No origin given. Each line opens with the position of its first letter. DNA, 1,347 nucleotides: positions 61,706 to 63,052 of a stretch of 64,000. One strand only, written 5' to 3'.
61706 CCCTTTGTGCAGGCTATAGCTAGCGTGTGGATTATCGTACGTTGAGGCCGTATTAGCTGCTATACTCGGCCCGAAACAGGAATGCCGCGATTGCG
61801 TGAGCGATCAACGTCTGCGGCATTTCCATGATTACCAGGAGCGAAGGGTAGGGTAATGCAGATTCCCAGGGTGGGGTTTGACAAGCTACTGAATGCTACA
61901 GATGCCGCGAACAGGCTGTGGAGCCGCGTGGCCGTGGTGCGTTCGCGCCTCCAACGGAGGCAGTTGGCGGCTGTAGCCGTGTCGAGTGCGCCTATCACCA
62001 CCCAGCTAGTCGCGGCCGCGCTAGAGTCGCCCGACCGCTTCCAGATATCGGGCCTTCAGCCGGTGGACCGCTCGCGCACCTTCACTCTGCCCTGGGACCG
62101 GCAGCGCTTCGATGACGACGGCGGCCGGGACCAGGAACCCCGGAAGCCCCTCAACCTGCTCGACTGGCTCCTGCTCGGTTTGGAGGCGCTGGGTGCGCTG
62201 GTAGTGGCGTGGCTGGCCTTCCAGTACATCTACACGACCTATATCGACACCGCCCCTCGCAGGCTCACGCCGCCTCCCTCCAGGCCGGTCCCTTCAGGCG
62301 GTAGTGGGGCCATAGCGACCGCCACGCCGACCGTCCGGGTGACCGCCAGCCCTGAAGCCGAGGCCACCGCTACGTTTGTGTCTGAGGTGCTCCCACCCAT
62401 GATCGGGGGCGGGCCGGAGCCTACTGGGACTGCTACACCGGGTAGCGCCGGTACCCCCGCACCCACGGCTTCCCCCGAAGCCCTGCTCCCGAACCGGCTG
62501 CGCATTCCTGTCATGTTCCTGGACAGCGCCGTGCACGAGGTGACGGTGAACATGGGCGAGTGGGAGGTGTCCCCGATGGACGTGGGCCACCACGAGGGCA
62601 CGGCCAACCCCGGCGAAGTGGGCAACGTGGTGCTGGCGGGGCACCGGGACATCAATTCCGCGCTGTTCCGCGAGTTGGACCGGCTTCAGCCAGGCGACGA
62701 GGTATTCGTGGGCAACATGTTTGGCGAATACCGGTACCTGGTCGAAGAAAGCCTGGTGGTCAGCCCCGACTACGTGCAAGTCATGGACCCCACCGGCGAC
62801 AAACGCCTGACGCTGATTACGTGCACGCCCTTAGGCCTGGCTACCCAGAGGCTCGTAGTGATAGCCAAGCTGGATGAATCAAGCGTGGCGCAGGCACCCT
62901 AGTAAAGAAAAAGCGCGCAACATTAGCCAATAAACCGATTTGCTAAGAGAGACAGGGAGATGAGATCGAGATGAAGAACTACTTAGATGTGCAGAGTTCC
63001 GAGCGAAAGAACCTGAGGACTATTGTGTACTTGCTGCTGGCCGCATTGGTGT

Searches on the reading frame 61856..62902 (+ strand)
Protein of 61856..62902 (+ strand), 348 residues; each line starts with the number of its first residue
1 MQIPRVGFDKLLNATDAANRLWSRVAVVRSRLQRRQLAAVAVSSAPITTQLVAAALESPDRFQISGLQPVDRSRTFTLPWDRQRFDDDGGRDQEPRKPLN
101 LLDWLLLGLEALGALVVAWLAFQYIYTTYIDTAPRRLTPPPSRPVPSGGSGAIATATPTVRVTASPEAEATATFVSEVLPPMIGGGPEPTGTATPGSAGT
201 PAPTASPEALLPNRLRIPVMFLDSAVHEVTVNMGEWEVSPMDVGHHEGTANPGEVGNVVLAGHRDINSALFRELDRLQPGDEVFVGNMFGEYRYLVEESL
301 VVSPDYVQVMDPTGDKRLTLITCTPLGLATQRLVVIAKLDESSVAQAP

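Call 59: search_protein_families(library=pfam, proteins=[window:61856-62902:+], max_evalue=0.001)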
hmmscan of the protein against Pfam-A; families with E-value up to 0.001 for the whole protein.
window:61856-62902:+ (348 aa): 1 family
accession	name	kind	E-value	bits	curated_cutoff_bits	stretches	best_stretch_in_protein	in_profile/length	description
PF04203.18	Sortase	-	4.6e-28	97.9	26.6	1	215-339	1-124/125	Sortase domain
